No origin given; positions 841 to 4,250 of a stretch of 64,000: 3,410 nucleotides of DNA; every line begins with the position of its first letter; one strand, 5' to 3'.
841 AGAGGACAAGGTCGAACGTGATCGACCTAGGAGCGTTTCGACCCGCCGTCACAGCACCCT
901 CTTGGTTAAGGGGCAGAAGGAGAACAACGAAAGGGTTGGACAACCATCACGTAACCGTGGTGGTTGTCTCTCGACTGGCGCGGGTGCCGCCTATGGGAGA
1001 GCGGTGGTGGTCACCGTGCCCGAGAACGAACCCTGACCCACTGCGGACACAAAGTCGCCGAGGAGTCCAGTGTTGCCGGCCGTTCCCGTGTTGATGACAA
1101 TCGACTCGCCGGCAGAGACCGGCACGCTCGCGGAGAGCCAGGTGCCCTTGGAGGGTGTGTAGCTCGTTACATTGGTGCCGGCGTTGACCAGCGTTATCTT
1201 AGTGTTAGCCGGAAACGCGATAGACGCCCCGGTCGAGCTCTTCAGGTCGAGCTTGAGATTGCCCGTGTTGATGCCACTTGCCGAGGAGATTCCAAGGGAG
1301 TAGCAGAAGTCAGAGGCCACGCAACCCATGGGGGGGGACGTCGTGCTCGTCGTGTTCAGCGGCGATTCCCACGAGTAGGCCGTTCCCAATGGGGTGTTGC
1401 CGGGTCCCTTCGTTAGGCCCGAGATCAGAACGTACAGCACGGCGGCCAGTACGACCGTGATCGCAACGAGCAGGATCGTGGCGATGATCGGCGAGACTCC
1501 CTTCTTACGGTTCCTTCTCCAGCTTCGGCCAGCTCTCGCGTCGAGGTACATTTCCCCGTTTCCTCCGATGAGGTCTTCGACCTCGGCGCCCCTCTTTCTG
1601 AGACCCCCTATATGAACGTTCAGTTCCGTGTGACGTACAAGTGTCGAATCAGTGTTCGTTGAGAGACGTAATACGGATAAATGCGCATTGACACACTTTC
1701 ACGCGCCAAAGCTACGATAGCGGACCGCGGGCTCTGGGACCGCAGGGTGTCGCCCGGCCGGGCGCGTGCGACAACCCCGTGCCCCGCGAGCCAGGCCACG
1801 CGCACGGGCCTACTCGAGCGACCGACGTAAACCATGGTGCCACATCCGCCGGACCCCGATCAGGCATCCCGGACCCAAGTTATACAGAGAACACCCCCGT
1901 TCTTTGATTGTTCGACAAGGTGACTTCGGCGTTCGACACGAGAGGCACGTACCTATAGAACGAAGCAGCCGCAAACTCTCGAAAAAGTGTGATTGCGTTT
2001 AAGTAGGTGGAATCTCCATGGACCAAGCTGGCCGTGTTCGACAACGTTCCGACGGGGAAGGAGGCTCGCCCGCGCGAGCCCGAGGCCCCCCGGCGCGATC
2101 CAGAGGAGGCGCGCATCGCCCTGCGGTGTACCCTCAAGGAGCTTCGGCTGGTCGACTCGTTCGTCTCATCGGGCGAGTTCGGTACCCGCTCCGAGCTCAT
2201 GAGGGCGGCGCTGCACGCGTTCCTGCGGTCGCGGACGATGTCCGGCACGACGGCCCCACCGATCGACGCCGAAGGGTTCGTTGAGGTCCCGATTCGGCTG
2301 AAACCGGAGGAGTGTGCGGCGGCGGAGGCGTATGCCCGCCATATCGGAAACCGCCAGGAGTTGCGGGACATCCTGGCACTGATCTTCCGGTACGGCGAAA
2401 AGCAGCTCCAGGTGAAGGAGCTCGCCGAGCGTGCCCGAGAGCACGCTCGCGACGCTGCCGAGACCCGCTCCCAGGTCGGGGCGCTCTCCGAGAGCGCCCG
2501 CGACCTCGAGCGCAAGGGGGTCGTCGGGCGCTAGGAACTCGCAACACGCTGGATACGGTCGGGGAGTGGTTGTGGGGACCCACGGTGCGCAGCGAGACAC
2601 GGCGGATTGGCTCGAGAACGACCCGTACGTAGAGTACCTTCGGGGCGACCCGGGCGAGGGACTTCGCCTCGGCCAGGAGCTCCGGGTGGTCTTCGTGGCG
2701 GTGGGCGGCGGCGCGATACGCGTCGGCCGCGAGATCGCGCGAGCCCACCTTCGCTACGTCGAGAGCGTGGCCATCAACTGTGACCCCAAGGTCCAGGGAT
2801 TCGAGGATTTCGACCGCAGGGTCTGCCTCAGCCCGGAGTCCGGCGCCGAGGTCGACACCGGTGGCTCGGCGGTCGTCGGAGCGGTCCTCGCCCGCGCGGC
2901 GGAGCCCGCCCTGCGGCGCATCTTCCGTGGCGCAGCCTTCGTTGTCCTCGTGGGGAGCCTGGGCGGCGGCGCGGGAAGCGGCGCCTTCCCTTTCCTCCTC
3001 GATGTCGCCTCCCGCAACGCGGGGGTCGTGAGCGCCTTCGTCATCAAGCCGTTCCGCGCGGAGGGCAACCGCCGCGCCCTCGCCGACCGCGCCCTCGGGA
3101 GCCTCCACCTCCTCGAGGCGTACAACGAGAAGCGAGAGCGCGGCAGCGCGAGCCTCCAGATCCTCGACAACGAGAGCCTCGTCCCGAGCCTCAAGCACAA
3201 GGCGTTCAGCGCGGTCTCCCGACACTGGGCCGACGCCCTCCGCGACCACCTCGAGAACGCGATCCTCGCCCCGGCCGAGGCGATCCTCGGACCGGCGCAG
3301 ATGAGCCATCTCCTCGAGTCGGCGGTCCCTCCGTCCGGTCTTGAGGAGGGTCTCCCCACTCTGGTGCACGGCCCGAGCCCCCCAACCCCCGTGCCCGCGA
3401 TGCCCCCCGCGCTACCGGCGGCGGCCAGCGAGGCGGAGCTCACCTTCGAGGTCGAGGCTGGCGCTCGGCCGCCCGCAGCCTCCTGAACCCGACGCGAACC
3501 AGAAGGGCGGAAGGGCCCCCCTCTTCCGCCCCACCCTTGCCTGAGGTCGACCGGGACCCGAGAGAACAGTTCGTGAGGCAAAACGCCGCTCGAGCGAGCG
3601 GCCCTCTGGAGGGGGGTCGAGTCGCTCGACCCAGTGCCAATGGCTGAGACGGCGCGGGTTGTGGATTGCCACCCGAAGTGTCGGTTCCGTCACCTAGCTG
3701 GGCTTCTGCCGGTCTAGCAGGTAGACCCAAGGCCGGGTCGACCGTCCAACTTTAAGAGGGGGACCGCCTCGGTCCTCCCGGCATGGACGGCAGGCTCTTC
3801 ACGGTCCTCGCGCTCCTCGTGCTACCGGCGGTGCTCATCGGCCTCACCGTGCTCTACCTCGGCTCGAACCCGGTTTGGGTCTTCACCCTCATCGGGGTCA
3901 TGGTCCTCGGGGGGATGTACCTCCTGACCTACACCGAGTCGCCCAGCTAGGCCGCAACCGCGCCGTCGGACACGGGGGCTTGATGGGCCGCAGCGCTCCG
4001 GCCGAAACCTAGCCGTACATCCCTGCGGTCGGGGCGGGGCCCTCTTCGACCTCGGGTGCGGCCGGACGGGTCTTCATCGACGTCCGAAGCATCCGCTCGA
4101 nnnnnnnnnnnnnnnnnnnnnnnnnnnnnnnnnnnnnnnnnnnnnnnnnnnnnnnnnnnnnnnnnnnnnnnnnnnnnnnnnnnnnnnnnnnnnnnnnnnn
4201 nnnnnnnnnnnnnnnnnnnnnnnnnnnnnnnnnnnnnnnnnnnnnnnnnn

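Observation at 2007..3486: RHH DNA-binding protein + divergent, C-terminally truncated FtsZ/tubulin-superfamily GTPase as a two-gene cassette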

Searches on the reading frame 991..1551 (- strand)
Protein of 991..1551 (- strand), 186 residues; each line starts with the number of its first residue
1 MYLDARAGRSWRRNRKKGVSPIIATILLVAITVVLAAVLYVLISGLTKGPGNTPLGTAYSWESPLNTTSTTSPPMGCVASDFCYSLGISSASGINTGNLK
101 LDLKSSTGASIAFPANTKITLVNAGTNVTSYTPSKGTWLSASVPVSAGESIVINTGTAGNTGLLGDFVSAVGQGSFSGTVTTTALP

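Call 3: search_protein_families(library=pfam, proteins=[window:991-1551:-], max_evalue=1)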
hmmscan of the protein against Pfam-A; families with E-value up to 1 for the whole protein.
window:991-1551:- (186 aa): 1 family
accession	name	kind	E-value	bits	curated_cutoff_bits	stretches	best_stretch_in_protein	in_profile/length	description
PF07790.16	Pilin_N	-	3.6e-08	34.6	25.2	1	17-57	1-41/78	Archaeal Type IV pilin, N-terminal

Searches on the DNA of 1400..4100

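Call 55: search_rna_families(source=window, start=1400, end=4100, threshold=evalue, max_evalue=1)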
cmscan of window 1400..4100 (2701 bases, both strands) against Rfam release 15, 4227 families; matches with E-value up to 1: 0.
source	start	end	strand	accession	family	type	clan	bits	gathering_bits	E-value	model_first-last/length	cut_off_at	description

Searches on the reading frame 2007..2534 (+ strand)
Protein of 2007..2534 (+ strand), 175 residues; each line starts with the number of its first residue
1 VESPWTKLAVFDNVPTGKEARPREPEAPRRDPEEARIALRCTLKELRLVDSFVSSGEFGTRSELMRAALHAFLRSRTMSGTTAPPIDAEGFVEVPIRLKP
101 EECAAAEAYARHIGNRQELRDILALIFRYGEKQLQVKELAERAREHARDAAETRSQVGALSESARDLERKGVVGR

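Call 3: search_protein_families(library=pfam, proteins=[window:2007-2534:+], max_evalue=1)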
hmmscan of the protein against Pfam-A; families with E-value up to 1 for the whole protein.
window:2007-2534:+ (175 aa): 1 family
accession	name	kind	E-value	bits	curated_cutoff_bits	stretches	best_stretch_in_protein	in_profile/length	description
PF01402.27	RHH_1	-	0.42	11.1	20.5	1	37-73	2-37/39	Ribbon-helix-helix protein, copG family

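Call 4: search_protein_families(library=ncbifam, proteins=[window:2007-2534:+], max_evalue=1)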
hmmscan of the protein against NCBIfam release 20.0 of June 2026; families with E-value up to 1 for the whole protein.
window:2007-2534:+ (175 aa): 2 families
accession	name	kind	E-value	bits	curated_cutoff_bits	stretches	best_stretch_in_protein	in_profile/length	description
NF058555.1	TransRegCdrSHalo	equivalog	0.0014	18.6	100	1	36-75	3-42/61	transcriptional regulator CdrS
TIGR02606.1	antidote_CC2985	hypoth_equivalog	0.014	15.4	46.2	1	49-71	14-36/70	type II toxin-antitoxin system ParD family antitoxin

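Call 20: find_homologous_proteins(query=window:2007-2534:+)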
Query window:2007-2534:+ (175 aa): 362 proteins with E <= 0.001 among 610 candidates; the best 120 are listed.
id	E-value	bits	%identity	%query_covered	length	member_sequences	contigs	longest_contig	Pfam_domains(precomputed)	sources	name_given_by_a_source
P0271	8.0e-94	330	92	96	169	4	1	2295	-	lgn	-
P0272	1.6e-82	293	83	95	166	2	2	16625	-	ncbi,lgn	-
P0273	1.3e-81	290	82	95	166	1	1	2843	-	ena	-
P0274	5.5e-81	288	81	96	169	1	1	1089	-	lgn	-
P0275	1.9e-79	283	81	95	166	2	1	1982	-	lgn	-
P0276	3.3e-79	283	80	96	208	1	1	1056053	-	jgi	jgi:Arc/MetJ-type ribon-helix-helix transcriptional regulator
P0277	3.7e-78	279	80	95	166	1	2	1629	-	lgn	-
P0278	1.9e-77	277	76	98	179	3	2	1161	-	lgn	-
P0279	6.0e-77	275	78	95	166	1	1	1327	-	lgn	-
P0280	1.3e-76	274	78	96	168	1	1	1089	-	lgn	-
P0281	4.7e-74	266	74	100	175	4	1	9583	-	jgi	jgi:Arc/MetJ-type ribon-helix-helix transcriptional regulator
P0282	3.4e-71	257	70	100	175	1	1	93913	-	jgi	jgi:Arc/MetJ-type ribon-helix-helix transcriptional regulator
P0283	3.6e-71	257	74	96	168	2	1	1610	-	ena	-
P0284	7.3e-70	252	75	95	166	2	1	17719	-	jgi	jgi:Arc/MetJ-type ribon-helix-helix transcriptional regulator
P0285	1.5e-69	251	70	100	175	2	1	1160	-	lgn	-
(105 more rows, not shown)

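Call 27: predict_structure(protein=window:2007-2534:+)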
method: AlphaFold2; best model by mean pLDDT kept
length: 175 residues; sequences in the alignment: 1
mean_pLDDT: 51.8   pTM: 0.27
mean pLDDT of the five models: 51.8, 51.6, 46.2, 45.0, 43.3
residues with pLDDT >= 90: 0; 70-90: 31; 50-70: 29; < 50: 115
segments of 3 or more residues with pLDDT < 50: 1-5, 7-17, 19-37, 48-54, 56-86, 94-103, 105-122, 125-134
pLDDT, mean of each block of 10 residues (from residue 1): 43 44 42 43 50 45 41 38 48 47 47 45 46 54 80 82 81 62
secondary structure, 60 per line:
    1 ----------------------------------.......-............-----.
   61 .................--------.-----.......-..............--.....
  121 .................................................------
elements in order: E35-41 H43-54 H60-77 E92-98 H100-113 H116-169

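Call 60: search_protein_families(library=pfam, alignment_id=A3, max_evalue=1)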
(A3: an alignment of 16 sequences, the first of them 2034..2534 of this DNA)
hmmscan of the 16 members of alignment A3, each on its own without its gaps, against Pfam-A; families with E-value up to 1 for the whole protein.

A. member 1, window:2034-2534:+ (166 aa): 1 family
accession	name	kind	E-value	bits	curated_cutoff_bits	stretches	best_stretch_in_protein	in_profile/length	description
PF01402.27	RHH_1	-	0.39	11.2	20.5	1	28-64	2-37/39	Ribbon-helix-helix protein, copG family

B. families by the number of members that match (of 16 scanned): 12 families
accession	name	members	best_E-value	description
PF01402.27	RHH_1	15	0.00032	Ribbon-helix-helix protein, copG family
PF17723.7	RHH_8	8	0.0049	Ribbon-Helix-Helix transcriptional regulator family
PF09957.15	VapB_antitoxin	6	0.00029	Bacterial antitoxin of type II TA system, VapB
PF19807.5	DUF6290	6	0.011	Family of unknown function (DUF6290)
PF12860.13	PAS_7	4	0.0093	PAS fold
PF03693.20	ParD_antitoxin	4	0.013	Bacterial antitoxin of ParD toxin-antitoxin type II system and RHH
PF21983.2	NikA-like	2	0.0026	Mobilization protein NikA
PF21933.2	MCM5_C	1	0.067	MCM5, C-terminal domain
PF16554.10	OAM_dimer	1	0.16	Dimerisation domain of d-ornithine 4,5-aminomutase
PF12720.12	DUF3807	1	0.17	Protein of unknown function (DUF3807)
PF12651.13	RHH_3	1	0.22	Ribbon-helix-helix domain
PF15150.11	PMAIP1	1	0.62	Phorbol-12-myristate-13-acetate-induced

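Call 64: search_protein_families(library=ncbifam, alignment_id=A3, max_evalue=1)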
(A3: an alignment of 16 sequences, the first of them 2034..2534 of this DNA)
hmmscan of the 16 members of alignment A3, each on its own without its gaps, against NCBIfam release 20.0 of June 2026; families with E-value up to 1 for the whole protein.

A. member 1, window:2034-2534:+ (166 aa): 2 families
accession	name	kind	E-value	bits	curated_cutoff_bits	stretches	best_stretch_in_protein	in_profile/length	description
NF058555.1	TransRegCdrSHalo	equivalog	0.0012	18.7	100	1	27-66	3-42/61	transcriptional regulator CdrS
TIGR02606.1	antidote_CC2985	hypoth_equivalog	0.015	15.3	46.2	1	40-62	14-36/70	type II toxin-antitoxin system ParD family antitoxin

B. families by the number of members that match (of 16 scanned): 11 families
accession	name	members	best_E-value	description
NF058555.1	TransRegCdrSHalo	16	4.3e-07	transcriptional regulator CdrS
TIGR02606.1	antidote_CC2985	15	0.00033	type II toxin-antitoxin system ParD family antitoxin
NF053762.1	aCcr1_fam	2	0.0048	aCcr1 family cell cycle regulator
NF003381.0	PRK04460.1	2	0.012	nickel-responsive transcriptional regulator NikR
TIGR02325.1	C_P_lyase_phnF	1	0.054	phosphonate metabolism transcriptional regulator PhnF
NF041670.1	GvpQ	1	0.1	gas vesicle protein GvpQ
NF033059.2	APH_3p_I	1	0.13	APH(3')-I family aminoglycoside O-phosphotransferase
NF002169.0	PRK01002.1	1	0.13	nickel responsive regulator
NF002815.0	PRK02967.1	1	0.13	nickel-responsive transcriptional regulator NikR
NF009415.0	PRK12779.1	1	0.19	putative bifunctional glutamate synthase subunit beta/2-polyprenylphenol hydroxylase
NF038044.1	act_def_assoc_B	1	0.47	actinodefensin-associated protein B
